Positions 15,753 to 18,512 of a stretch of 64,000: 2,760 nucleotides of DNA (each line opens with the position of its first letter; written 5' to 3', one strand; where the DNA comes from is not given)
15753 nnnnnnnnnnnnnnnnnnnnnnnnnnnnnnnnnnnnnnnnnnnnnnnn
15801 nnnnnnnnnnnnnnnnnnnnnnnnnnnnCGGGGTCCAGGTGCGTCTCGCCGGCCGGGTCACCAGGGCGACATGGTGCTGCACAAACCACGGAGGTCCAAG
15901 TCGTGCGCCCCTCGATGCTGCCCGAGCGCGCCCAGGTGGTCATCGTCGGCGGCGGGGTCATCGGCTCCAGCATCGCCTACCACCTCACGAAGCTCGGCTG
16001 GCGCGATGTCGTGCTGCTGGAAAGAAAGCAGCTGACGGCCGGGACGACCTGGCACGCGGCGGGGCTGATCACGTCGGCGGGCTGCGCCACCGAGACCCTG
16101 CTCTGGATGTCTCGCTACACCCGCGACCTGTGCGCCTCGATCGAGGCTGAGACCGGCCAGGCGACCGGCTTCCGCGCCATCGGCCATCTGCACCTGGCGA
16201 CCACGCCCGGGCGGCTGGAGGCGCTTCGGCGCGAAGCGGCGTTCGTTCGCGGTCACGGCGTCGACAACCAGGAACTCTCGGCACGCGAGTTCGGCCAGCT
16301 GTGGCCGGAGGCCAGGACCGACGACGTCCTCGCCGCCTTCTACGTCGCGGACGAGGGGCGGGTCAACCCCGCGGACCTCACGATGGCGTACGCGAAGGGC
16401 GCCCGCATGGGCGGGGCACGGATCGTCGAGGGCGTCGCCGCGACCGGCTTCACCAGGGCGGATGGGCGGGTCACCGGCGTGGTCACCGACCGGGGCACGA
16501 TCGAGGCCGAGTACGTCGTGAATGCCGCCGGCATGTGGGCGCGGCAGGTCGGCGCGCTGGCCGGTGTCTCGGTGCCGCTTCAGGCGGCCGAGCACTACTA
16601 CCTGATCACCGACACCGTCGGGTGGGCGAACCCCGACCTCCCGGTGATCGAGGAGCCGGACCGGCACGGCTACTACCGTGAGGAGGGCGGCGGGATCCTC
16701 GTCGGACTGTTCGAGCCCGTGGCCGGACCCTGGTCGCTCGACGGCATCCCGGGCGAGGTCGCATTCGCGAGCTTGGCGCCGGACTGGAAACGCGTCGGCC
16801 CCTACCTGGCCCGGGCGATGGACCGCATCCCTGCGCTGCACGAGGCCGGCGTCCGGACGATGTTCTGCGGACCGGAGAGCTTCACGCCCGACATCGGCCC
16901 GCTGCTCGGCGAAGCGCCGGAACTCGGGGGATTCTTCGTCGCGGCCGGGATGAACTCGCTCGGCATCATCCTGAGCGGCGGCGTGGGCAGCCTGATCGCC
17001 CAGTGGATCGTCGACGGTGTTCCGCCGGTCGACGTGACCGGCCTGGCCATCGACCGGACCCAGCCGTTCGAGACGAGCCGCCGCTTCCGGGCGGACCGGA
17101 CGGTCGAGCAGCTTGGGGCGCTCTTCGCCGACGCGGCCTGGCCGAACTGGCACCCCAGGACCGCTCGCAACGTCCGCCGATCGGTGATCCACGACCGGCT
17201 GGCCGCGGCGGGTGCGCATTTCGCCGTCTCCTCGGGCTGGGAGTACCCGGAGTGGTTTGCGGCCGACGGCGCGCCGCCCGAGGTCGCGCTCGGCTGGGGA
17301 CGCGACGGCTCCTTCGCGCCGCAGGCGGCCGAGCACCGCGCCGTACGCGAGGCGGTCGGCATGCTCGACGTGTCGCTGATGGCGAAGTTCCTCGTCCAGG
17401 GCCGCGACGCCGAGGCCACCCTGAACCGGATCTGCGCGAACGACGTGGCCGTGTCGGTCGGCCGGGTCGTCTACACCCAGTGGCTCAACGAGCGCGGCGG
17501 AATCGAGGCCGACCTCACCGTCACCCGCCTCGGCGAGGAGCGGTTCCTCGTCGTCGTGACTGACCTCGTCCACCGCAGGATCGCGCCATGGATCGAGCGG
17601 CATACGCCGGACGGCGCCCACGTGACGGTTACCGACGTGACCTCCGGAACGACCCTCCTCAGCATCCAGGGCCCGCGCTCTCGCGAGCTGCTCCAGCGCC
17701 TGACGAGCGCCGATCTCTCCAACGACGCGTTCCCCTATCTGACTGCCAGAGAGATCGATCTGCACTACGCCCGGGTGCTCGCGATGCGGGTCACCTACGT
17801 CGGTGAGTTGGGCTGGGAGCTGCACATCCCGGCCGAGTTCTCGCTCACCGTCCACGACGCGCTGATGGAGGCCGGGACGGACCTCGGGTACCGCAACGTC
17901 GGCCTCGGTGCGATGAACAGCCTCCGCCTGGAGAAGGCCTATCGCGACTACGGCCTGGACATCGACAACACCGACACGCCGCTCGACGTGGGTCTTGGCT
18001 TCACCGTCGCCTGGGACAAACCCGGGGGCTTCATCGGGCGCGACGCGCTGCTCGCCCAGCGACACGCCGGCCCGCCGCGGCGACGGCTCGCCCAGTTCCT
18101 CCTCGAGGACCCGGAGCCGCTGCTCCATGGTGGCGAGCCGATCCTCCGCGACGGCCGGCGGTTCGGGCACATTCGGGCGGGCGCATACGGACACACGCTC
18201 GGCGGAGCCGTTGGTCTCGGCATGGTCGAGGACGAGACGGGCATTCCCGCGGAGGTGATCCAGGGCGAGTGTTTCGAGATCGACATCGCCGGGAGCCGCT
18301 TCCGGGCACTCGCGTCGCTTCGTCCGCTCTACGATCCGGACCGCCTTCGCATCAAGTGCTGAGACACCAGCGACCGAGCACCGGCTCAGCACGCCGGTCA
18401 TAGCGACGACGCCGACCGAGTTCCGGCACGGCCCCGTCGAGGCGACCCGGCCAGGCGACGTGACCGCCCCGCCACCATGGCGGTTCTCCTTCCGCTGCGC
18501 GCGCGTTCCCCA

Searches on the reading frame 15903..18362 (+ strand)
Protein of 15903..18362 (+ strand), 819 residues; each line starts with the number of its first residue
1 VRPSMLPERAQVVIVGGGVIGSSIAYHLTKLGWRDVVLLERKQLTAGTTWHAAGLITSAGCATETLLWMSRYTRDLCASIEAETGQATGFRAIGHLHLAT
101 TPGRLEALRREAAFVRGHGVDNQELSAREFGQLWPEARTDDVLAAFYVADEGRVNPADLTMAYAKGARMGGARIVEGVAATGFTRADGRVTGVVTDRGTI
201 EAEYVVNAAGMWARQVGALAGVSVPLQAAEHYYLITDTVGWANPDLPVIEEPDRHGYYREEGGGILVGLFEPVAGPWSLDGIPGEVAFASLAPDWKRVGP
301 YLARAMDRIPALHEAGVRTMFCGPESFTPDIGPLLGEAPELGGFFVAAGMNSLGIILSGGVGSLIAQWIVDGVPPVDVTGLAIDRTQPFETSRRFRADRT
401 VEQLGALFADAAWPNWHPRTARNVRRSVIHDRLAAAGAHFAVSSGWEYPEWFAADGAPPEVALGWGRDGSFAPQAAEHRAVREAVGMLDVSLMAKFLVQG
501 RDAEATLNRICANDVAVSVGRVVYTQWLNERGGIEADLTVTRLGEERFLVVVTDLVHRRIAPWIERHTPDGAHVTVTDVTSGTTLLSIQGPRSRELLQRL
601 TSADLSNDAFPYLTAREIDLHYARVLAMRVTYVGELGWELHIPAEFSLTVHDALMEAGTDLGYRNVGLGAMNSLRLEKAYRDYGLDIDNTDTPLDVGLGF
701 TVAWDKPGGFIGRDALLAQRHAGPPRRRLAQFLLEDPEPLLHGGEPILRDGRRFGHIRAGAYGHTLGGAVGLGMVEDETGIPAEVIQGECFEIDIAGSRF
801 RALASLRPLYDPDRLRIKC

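Call 3: search_protein_families(library=pfam, proteins=[window:15903-18362:+])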
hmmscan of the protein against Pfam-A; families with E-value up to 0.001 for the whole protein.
window:15903-18362:+ (819 aa): 9 families
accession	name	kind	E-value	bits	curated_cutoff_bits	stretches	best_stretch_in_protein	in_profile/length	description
PF01571.26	GCV_T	-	6.7e-81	271.7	25.6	1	430-700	2-254/255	Aminomethyltransferase folate-binding domain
PF01266.30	DAO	-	4.9e-67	227.4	27.9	1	12-368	2-353/353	FAD dependent oxidoreductase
PF08669.17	GCV_T_C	-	1.5e-19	70.1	25.9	1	727-811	1-80/80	Glycine cleavage T-protein C-terminal barrel domain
PF16350.10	FAO_M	-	1.3e-08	35.3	27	1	371-427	1-56/56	FAD dependent oxidoreductase central domain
PF07992.20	Pyr_redox_2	-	4.5e-06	26.7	26.1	0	10-42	143-174/291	Pyridine nucleotide-disulphide oxidoreductase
PF01494.25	FAD_binding_3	-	3.3e-05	23.7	22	0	10-49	2-40/349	FAD binding domain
PF13738.12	Pyr_redox_3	-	0.0004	20.2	30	0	13-45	1-33/305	Pyridine nucleotide-disulphide oxidoreductase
PF04268.17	SoxG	-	0.00047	20.7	21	1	569-647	64-139/152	Sarcosine oxidase, gamma subunit family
PF13450.12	NAD_binding_8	-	0.0009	19.9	21.9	0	14-47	1-33/68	NAD(P)-binding Rossmann-like domain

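Call 4: search_protein_families(library=ncbifam, proteins=[window:15903-18362:+])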
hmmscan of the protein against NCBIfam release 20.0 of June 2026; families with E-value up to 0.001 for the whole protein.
window:15903-18362:+ (819 aa): 30 families (the best 25 are shown)
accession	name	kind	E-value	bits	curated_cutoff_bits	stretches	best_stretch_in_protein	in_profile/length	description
NF001567.0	PRK00389.1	subfamily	1.6e-62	211.6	300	1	464-811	24-354/359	glycine cleavage system aminomethyltransferase GcvT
TIGR01372.1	soxA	subfamily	8.3e-58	196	1164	1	419-816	602-993/996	sarcosine oxidase subunit alpha family protein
TIGR00528.1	gcvT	equivalog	7e-52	176.5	235.85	1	464-779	22-334/362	glycine cleavage system aminomethyltransferase GcvT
NF010093.0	PRK13579.1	equivalog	7e-45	153.4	459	1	476-787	43-346/371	glycine cleavage system aminomethyltransferase GcvT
NF053776.1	TmaoDeMthMsil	equivalog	3.5e-44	151.5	1100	1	475-818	419-762/763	trimethylamine N-oxide demethylase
TIGR02352.1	thiamin_ThiO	equivalog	2.6e-34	118.9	250.8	1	12-225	1-219/351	glycine oxidase ThiO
NF009133.0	PRK12486.1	equivalog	5.6e-26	91.3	410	1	476-777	46-341/369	dimethylsulfoniopropionate demethylase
NF001933.0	PRK00711.1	subfamily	1.1e-23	84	383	3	62-228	104-272/429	D-amino acid dehydrogenase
NF008425.0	PRK11259.1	equivalog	7.2e-22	77.8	257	1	9-385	4-374/377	N-methyl-L-tryptophan oxidase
TIGR01373.1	soxB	subfamily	2.6e-20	72.6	529.45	1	11-385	32-398/407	sarcosine oxidase subunit beta family protein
TIGR03377.1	glycerol3P_GlpA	equivalog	2.3e-17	62.7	552.8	2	118-236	105-227/530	anaerobic glycerol-3-phosphate dehydrogenase subunit GlpA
TIGR03364.1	HpnW_proposed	hypoth_equivalog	3e-15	56.2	285.1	1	11-207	2-191/365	TIGR03364 family FAD-dependent oxidoreductase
NF008313.0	PRK11101.1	equivalog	1.1e-13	50.6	425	2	118-236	114-236/548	anaerobic glycerol-3-phosphate dehydrogenase subunit A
TIGR01377.1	soxA_mon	subfamily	4.1e-13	48.9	479.65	1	12-385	3-374/381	amino oxidase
NF008726.1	PRK11728.1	equivalog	5.3e-12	45.3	299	1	11-226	2-215/389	L-2-hydroxyglutarate oxidase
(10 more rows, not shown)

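Call 14: search_solved_structures(query=window:15903-18362:+, max_evalue=1e-20)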
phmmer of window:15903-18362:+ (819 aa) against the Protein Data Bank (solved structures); distinct sequences matched with E-value up to 1e-20: 17.
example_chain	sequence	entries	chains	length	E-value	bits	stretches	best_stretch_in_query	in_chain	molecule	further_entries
5l46_A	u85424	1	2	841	4.1e-133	448.5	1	7-816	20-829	Dimethylglycine dehydrogenase, mitochondrial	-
4p9s_A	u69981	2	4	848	1.3e-132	446.8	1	6-817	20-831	Dimethylglycine dehydrogenase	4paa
4pab_A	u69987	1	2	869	6.3e-132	444.6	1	6-817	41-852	Dimethylglycine dehydrogenase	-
1pj5_A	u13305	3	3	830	5.1e-106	358.9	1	10-817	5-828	N,N-dimethylglycine oxidase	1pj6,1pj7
3gsi_A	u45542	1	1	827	1.1e-104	354.5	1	11-817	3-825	N,N-dimethylglycine oxidase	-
1yx2_A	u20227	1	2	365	5.8e-45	156.9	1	464-787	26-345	Aminomethyltransferase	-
1woo_A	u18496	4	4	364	3.2e-42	147.9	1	464-781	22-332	Aminomethyltransferase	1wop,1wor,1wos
1v5v_A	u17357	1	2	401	6.2e-36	127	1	457-814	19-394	aminomethyltransferase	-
1y56_B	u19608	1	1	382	1.9e-35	125.5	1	5-376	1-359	sarcosine oxidase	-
3a8i_A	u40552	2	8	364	3.9e-33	117.8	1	464-783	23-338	Aminomethyltransferase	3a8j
1vlo_A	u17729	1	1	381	4.3e-33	117.7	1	464-783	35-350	Aminomethyltransferase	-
3a8k_A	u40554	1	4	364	1.8e-32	115.6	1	464-783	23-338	Aminomethyltransferase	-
1vrq_A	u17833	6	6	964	6.9e-32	113.7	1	427-741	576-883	Sarcosine oxidase alpha subunit | Subunit alpha of sarcosine oxidase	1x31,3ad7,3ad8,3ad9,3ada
2gag_A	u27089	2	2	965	2.4e-30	108.6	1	476-744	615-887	heterotetrameric sarcosine oxidase alpha-subunit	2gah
9q5a_A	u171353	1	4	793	2.6e-29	105.2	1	475-816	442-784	Trimethylamine N-oxide Demethylase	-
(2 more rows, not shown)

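Call 54: find_homologous_proteins(query=window:15903-18362:+, max_evalue=1e-100)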
Query window:15903-18362:+ (819 aa): 7993 proteins with E <= 1e-100 among 8000 candidates; the best 120 are listed.
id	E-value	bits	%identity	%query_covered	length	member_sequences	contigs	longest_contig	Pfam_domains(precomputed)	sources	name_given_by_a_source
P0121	0.0e+0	1866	100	100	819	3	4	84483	PF01571.27,PF08669.18,PF01266.31,PF16350.11,PF07992.21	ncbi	-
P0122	0.0e+0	1802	96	100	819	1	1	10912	PF01571.27,PF08669.18,PF01266.31,PF16350.11,PF07992.21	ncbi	-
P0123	0.0e+0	1717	91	99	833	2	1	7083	PF01571.27,PF08669.18,PF01266.31,PF16350.11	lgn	-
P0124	0.0e+0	1717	92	99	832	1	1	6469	PF01571.27,PF08669.18,PF01266.31,PF16350.11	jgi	jgi:4-methylaminobutanoate oxidase (formaldehyde-forming)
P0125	0.0e+0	1713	92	99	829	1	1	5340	PF01571.27,PF08669.18,PF01266.31,PF16350.11,PF07992.21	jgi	jgi:4-methylaminobutanoate oxidase (formaldehyde-forming)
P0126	0.0e+0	1712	92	99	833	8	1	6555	PF01571.27,PF08669.18,PF01266.31,PF16350.11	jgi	jgi:heterotetrameric sarcosine oxidase gamma subunit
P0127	0.0e+0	1706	92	99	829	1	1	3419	PF01571.27,PF08669.18,PF01266.31,PF16350.11,PF07992.21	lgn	-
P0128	0.0e+0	1700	92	99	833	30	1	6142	PF01571.27,PF08669.18,PF01266.31,PF16350.11,PF07992.21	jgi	-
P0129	0.0e+0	1697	90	99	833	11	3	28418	PF01571.27,PF08669.18,PF01266.31,PF16350.11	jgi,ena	-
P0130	0.0e+0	1690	90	99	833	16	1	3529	PF01571.27,PF08669.18,PF01266.31,PF16350.11,PF07992.21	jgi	jgi:4-methylaminobutanoate oxidase (formaldehyde-forming)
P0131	0.0e+0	1688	90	100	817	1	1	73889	PF01571.27,PF08669.18,PF01266.31,PF16350.11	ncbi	-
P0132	0.0e+0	1667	89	99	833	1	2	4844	PF01571.27,PF08669.18,PF01266.31,PF16350.11,PF07992.21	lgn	-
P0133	0.0e+0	1659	88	99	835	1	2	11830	PF01571.27,PF08669.18,PF01266.31,PF16350.11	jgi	jgi:4-methylaminobutanoate oxidase (formaldehyde-forming)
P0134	0.0e+0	1643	88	99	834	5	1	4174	PF01571.27,PF08669.18,PF01266.31,PF16350.11,PF07992.21,PF01494.26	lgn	-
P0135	0.0e+0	1633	87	100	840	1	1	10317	PF01571.27,PF08669.18,PF01266.31,PF16350.11,PF07992.21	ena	-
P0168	0.0e+0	1506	80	100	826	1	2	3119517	PF01571.27,PF08669.18,PF01266.31,PF16350.11,PF00890.31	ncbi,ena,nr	ncbi:MAG: FAD-dependent oxidoreductase [Chloroflexota bacterium]|nr:FAD-dependent oxidoreductase [Ch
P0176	0.0e+0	1495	80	99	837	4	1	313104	PF01571.27,PF08669.18,PF01266.31,PF16350.11,PF07992.21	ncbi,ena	-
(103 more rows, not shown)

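Call 55: find_encoding_contigs(protein=P0131, flank=9000, max_places=1)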
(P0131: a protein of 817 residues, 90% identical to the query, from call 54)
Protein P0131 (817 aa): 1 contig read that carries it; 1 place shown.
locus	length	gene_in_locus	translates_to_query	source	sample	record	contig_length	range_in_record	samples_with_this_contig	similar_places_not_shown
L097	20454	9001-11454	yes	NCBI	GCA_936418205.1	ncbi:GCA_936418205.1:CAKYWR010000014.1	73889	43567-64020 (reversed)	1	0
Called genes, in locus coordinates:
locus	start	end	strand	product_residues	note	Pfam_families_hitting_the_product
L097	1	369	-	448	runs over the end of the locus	PF13531:SBP_bac_11 (faint), PF01547:SBP_bac_1, PF13416:SBP_bac_8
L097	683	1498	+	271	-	PF01791:DeoC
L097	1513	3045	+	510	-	PF00370:FGGY_N, PF02782:FGGY_C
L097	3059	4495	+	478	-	PF11762:Arabinose_Iso_C, PF02952:Fucose_iso_C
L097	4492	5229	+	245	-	PF00121:TIM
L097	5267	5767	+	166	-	PF01894:YjbQ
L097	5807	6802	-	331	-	PF00892:EamA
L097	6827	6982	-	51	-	-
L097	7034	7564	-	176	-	-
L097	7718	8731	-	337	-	PF04227:Indigoidine_A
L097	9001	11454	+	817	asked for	PF01266:DAO, PF16350:FAO_M, PF01571:GCV_T, PF08669:GCV_T_C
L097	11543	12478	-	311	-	PF00294:PfkB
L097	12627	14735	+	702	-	PF00456:Transketolase_N, PF02779:Transket_pyr, PF02780:Transketolase_C, PF22613:Transketolase_C_1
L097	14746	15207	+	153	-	PF02502:LacAB_rpiB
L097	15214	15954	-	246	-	PF00392:GntR, PF07702:UTRA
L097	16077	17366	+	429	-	PF01547:SBP_bac_1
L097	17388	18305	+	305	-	PF00528:BPD_transp_1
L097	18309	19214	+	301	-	PF00528:BPD_transp_1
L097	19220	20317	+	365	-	PF13580:SIS_2 (faint), PF01380:SIS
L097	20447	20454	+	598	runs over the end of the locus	PF00342:PGI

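Call 56: find_encoding_contigs(protein=P0168, flank=9000, max_places=1)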
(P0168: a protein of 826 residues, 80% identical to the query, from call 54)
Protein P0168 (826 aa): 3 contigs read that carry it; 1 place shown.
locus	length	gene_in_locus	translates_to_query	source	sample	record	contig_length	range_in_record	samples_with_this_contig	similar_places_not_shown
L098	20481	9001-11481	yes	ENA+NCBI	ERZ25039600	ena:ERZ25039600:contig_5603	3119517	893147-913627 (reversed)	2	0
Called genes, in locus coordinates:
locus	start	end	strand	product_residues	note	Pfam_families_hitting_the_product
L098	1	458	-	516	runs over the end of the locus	PF00496:SBP_bac_5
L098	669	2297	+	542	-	PF07690:MFS_1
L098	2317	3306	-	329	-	PF00535:Glycos_transf_2 (weak)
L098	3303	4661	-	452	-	-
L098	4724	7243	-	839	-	PF00916:Sulfate_transp, PF01740:STAS, PF13466:STAS_2 (weak), PF03793:PASTA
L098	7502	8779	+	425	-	PF04055:Radical_SAM, PF13186:SPASM, PF02810:SEC-C (weak)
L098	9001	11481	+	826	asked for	PF00890:FAD_binding_2 (weak), PF01266:DAO, PF16350:FAO_M, PF01571:GCV_T, PF08669:GCV_T_C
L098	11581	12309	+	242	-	-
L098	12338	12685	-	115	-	-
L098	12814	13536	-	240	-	PF05552:MS_channel_1st_1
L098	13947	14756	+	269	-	PF14026:SCO4226-like, PF00211:Guanylate_cyc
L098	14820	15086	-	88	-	-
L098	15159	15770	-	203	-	-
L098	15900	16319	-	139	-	-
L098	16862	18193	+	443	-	-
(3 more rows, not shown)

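Call 57: find_encoding_contigs(protein=P0176, flank=9000, max_places=1)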
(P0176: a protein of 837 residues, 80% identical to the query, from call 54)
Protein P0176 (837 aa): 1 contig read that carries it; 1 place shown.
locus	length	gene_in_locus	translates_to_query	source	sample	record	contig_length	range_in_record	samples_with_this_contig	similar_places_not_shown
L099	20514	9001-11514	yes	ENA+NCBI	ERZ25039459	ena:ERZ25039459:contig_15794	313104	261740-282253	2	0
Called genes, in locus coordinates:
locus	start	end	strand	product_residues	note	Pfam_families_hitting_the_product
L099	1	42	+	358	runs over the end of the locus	PF13400:Tad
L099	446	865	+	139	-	PF08327:AHSA1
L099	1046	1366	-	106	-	-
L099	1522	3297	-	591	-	-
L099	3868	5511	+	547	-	PF03023:MurJ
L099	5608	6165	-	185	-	-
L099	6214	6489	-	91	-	-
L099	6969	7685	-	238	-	PF01027:Bax1-I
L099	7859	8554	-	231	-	PF12706:Lactamase_B_2, PF13483:Lactamase_B_3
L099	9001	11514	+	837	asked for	PF01266:DAO, PF07992:Pyr_redox_2 (faint), PF16350:FAO_M, PF01571:GCV_T, PF08669:GCV_T_C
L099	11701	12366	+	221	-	PF00753:Lactamase_B, PF19583:ODP (faint), PF12706:Lactamase_B_2 (weak)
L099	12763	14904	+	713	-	PF00501:AMP-binding, PF00550:PP-binding, PF01553:Acyltransferase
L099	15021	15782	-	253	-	-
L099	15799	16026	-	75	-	PF03551:PadR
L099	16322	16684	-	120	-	-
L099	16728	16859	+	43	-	-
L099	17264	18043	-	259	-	PF03141:Methyltransf_29 (weak), PF13489:Methyltransf_23, PF01209:Ubie_methyltran, PF13847:Methyltransf_31, PF08241:Methyltransf_11, PF08242:Methyltransf_12, PF13649:Methyltransf_25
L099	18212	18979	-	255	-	PF01135:PCMT (faint), PF02353:CMAS (faint), PF13489:Methyltransf_23, PF01209:Ubie_methyltran, PF13847:Methyltransf_31, PF08241:Methyltransf_11, PF08242:Methyltransf_12, PF13649:Methyltransf_25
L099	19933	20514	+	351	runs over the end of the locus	-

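Call 70: find_encoding_contigs(protein=P0122, flank=10000, max_places=1)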
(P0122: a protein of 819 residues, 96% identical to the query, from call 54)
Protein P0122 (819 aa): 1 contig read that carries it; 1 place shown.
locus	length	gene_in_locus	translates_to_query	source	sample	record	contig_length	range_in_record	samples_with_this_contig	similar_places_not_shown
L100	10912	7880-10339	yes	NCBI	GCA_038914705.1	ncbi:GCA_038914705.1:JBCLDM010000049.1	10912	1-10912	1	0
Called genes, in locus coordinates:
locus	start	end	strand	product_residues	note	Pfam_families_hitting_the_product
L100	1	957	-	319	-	?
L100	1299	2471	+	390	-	PF13380:CoA_binding_2, PF13607:Succ_CoA_lig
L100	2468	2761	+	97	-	-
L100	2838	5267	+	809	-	PF01266:DAO, PF16350:FAO_M, PF01571:GCV_T, PF08669:GCV_T_C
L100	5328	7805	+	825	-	PF01266:DAO, PF01494:FAD_binding_3 (faint), PF07992:Pyr_redox_2 (faint), PF12831:FAD_oxidored (faint), PF13450:NAD_binding_8 (weak), PF16350:FAO_M, PF01571:GCV_T, PF08669:GCV_T_C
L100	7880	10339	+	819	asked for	PF01266:DAO, PF07992:Pyr_redox_2 (faint), PF16350:FAO_M, PF01571:GCV_T, PF08669:GCV_T_C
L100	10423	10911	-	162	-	?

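Call 71: find_encoding_contigs(protein=P0129, flank=10000, max_places=2)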
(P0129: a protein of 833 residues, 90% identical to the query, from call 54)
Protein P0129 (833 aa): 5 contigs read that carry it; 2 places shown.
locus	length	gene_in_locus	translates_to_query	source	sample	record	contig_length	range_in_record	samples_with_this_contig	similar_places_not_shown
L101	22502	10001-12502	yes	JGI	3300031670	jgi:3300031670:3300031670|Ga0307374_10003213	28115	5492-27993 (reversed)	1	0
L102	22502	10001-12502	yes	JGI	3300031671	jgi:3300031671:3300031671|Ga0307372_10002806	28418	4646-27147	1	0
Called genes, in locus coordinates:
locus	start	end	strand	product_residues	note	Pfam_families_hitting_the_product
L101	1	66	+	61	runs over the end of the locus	?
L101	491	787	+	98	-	-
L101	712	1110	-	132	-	-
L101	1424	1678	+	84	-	PF00589:Phage_integrase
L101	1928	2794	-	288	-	-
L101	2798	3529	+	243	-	PF06114:Peptidase_M78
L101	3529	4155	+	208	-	PF14367:DUF4411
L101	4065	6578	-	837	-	PF07992:Pyr_redox_2 (faint), PF01266:DAO, PF01494:FAD_binding_3 (faint), PF13450:NAD_binding_8 (faint), PF16350:FAO_M, PF01571:GCV_T, PF08669:GCV_T_C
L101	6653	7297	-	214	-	PF00440:TetR_N, PF13977:TetR_C_6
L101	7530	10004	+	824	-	PF01266:DAO, PF16350:FAO_M, PF01571:GCV_T, PF08669:GCV_T_C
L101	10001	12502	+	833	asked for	PF01266:DAO, PF16350:FAO_M, PF01571:GCV_T, PF08669:GCV_T_C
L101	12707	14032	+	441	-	PF13701:DDE_Tnp_1_4, PF01609:DDE_Tnp_1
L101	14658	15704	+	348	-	PF00665:rve (weak)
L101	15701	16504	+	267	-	PF01695:IstB_IS21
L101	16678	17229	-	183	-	PF00198:2-oxoacid_dh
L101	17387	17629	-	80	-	PF00364:Biotin_lipoyl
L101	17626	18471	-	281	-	PF00795:CN_hydrolase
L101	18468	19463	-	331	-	PF02779:Transket_pyr, PF02780:Transketolase_C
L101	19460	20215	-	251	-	PF00753:Lactamase_B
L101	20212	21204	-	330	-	PF00005:ABC_tran, PF08352:oligo_HPY (weak)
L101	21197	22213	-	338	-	PF00005:ABC_tran, PF08352:oligo_HPY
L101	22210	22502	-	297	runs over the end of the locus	PF12911:OppC_N, PF00528:BPD_transp_1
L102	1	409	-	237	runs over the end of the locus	-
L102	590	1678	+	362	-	PF00589:Phage_integrase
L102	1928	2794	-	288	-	-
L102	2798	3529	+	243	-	PF06114:Peptidase_M78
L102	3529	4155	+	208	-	PF14367:DUF4411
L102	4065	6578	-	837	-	PF07992:Pyr_redox_2 (faint), PF01266:DAO, PF01494:FAD_binding_3 (faint), PF13450:NAD_binding_8 (faint), PF16350:FAO_M, PF01571:GCV_T, PF08669:GCV_T_C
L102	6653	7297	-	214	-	PF00440:TetR_N, PF13977:TetR_C_6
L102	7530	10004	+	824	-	PF01266:DAO, PF16350:FAO_M, PF01571:GCV_T, PF08669:GCV_T_C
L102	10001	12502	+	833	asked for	PF01266:DAO, PF16350:FAO_M, PF01571:GCV_T, PF08669:GCV_T_C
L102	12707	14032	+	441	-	PF13701:DDE_Tnp_1_4, PF01609:DDE_Tnp_1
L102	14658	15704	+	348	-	PF00665:rve (weak)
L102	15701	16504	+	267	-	PF01695:IstB_IS21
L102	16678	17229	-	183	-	PF00198:2-oxoacid_dh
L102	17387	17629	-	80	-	PF00364:Biotin_lipoyl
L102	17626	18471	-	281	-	PF00795:CN_hydrolase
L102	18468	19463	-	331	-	PF02779:Transket_pyr, PF02780:Transketolase_C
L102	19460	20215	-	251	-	PF00753:Lactamase_B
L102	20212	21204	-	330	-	PF00005:ABC_tran, PF08352:oligo_HPY (weak)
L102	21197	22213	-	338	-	PF00005:ABC_tran, PF08352:oligo_HPY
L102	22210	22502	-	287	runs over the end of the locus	PF12911:OppC_N, PF00528:BPD_transp_1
